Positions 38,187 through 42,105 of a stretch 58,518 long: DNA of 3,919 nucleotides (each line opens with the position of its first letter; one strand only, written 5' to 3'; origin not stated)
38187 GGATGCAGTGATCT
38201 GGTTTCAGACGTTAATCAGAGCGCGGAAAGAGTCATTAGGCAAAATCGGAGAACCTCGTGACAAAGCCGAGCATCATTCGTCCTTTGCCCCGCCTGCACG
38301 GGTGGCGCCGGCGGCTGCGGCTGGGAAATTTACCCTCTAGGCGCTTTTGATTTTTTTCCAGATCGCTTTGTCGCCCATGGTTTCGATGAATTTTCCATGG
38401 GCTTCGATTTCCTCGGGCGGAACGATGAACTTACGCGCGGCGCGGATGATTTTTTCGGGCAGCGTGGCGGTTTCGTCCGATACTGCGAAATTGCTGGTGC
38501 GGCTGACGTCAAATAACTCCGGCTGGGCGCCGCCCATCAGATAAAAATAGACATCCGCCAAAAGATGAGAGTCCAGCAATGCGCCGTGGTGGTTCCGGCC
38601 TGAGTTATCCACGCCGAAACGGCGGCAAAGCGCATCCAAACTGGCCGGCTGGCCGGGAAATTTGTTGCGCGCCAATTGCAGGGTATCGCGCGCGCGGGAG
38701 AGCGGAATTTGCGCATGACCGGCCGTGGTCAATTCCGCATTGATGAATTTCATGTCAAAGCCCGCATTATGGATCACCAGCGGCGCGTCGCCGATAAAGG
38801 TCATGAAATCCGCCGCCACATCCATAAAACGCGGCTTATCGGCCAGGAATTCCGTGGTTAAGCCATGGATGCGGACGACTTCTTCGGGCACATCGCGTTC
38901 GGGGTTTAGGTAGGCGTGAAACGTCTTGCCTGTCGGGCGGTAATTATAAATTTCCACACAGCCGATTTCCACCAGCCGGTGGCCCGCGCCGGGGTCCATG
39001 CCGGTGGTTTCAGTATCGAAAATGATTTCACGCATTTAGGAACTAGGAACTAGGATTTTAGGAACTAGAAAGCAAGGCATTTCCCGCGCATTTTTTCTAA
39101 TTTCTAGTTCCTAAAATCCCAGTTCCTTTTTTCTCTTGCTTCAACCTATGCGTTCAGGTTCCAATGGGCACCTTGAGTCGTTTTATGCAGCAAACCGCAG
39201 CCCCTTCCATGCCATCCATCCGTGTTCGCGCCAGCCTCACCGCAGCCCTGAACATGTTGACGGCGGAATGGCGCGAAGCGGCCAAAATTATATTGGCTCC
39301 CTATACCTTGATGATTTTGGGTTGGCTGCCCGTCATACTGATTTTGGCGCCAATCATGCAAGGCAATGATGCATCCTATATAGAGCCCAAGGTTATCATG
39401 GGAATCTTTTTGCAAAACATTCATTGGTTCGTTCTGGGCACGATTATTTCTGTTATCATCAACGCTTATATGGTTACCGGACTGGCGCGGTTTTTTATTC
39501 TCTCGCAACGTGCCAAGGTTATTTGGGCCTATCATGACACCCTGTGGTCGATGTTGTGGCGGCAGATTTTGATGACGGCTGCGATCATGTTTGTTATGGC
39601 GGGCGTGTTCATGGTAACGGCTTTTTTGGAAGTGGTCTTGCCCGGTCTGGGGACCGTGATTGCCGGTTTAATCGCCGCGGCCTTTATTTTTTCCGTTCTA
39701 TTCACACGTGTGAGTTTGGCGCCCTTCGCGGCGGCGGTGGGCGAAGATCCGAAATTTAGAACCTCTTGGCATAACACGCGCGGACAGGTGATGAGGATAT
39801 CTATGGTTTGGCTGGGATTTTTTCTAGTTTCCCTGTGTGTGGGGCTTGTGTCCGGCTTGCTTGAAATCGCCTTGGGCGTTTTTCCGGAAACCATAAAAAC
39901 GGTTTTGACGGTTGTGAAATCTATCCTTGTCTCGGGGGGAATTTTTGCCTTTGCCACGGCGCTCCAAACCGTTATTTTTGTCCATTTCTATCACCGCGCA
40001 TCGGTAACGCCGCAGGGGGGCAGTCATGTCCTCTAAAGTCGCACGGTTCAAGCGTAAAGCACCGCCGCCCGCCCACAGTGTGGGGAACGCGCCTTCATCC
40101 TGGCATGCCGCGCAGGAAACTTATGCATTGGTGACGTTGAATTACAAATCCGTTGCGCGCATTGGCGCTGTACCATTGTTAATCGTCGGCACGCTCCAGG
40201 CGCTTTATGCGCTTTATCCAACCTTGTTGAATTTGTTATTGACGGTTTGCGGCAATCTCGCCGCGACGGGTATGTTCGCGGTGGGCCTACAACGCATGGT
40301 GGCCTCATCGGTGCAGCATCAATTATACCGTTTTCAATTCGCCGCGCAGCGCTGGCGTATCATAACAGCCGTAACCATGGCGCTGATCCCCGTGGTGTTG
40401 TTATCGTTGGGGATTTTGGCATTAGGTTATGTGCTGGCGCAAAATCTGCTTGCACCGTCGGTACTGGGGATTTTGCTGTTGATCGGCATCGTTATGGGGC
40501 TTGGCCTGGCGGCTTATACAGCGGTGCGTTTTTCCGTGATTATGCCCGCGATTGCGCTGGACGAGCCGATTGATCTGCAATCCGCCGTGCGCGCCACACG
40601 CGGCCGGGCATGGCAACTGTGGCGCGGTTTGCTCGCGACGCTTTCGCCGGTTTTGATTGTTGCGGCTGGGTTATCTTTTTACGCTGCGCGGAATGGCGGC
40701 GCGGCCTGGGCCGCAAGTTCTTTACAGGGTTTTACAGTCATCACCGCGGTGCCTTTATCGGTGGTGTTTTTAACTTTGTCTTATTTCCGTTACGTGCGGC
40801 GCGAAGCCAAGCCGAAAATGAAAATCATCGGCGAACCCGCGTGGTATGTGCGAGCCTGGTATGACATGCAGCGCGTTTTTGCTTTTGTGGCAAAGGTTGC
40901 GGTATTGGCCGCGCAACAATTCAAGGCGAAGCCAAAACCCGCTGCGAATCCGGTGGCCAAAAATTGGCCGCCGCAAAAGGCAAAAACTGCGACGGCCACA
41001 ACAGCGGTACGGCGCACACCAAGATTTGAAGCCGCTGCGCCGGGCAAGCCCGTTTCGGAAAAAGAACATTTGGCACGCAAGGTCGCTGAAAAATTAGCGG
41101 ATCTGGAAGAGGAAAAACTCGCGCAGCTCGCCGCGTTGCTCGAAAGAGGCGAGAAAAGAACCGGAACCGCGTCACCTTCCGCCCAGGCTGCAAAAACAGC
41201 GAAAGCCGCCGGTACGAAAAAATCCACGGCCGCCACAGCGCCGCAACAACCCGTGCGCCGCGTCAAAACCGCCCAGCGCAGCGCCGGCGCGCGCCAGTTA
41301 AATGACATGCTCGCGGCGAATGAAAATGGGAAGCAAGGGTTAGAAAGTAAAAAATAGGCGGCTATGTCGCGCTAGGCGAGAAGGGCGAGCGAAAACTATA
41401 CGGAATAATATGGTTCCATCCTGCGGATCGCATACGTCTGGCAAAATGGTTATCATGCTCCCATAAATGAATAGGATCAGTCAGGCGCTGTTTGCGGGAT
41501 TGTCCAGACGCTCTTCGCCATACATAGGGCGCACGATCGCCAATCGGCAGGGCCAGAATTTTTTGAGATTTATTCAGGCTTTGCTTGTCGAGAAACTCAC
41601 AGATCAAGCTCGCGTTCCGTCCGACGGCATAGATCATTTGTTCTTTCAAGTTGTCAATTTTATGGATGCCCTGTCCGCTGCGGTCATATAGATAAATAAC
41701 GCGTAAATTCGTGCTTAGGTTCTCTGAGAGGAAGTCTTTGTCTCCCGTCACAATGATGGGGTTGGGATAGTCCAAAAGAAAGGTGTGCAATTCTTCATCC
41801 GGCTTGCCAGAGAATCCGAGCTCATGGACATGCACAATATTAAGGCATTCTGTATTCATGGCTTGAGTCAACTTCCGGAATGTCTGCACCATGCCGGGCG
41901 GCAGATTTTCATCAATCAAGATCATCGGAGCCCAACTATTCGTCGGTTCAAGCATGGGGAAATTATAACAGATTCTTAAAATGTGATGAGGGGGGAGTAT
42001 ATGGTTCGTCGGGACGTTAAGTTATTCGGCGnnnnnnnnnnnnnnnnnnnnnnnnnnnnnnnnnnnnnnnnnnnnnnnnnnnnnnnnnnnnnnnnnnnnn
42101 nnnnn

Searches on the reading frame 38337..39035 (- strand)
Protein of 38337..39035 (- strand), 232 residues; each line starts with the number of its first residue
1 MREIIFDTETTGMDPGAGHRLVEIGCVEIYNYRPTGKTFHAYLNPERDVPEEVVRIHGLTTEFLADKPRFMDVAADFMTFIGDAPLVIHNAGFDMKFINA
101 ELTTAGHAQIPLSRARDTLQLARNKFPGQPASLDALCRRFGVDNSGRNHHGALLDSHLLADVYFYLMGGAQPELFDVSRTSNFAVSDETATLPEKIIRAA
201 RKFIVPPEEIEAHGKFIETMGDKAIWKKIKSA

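Call 8: search_protein_families(library=ncbifam, proteins=[window:38337-39035:-], max_evalue=0.00001)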
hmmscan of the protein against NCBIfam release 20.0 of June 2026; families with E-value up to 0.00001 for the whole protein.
window:38337-39035:- (232 aa): 26 families (the best 25 are shown)
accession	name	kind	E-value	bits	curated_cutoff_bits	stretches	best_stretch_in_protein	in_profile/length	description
TIGR01406.1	dnaQ_proteo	equivalog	5.2e-81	271.6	222.7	1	2-228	1-231/231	DNA polymerase III subunit epsilon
NF004316.1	PRK05711.1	equivalog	1.7e-80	270.1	196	1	1-228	1-234/234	DNA polymerase III subunit epsilon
TIGR00573.1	dnaq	subfamily_domain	3.8e-49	167.1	71.5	1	3-170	9-177/217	exonuclease, DNA polymerase III, epsilon subunit family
NF005906.0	PRK07883.1-4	equivalog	1.2e-30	106.4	495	1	4-167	9-168/563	DEDD exonuclease domain-containing protein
NF001688.0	PRK00448.1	equivalog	3.4e-26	91.2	873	1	4-171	426-589/1445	PolC-type DNA polymerase III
NF005836.0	PRK07740.1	equivalog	3.7e-26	92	261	1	4-171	62-227/244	hypothetical protein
NF005289.0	PRK06807.1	equivalog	2.9e-25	89.1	335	1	4-166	11-168/313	3'-5' exonuclease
TIGR01405.1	polC_Gram_pos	equivalog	8.8e-25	86.6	1043.45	1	4-168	192-352/1211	DNA polymerase III subunit alpha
NF005981.0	PRK08074.1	equivalog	2.1e-24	85.6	789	1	3-168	5-167/931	ATP-dependent DNA helicase DinG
NF005905.0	PRK07883.1-3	equivalog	1.1e-23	83.7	508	1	4-167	27-188/581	DEDD exonuclease domain-containing protein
NF004719.0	PRK06063.1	equivalog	1.2e-23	83.6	389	1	5-165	20-175/331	DEDDh family exonuclease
NF005907.0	PRK07883.1-5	equivalog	6.2e-23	81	454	1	4-168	31-193/584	DEDD exonuclease domain-containing protein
TIGR01407.1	dinG_rel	hypoth_equivalog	8.6e-21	73.9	547.7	1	5-162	4-157/889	putative DnaQ family exonuclease/DinG family helicase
NF004963.0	PRK06309.1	equivalog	4.8e-20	72.2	245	1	3-173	4-169/232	DNA polymerase III subunit epsilon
NF004964.0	PRK06310.1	equivalog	6e-20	71.7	236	1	4-165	10-169/250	DNA polymerase III subunit epsilon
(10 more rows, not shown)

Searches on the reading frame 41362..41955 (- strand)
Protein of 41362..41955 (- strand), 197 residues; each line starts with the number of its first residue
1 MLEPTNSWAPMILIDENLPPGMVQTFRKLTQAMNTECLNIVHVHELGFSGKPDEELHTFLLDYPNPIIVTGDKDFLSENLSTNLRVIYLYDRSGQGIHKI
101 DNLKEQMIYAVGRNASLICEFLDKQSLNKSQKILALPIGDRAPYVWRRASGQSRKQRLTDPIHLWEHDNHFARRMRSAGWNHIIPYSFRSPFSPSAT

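Call 8: search_protein_families(library=ncbifam, proteins=[window:41362-41955:-], max_evalue=0.00001)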
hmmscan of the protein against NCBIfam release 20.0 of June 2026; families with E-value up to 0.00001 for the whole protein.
window:41362-41955:- (197 aa): 0 families

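Call 10: search_protein_families(library=pfam, proteins=[window:41362-41955:-], max_evalue=0.001)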
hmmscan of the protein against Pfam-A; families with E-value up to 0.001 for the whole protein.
window:41362-41955:- (197 aa): 2 families
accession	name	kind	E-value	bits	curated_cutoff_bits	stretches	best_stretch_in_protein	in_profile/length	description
PF18478.7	PIN_10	-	1.8e-07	31.5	26.2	1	10-77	1-64/84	PIN like domain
PF18480.7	DUF5615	-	2.2e-05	24.7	23.8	1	12-82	3-65/110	Domain of unknown function (DUF5615)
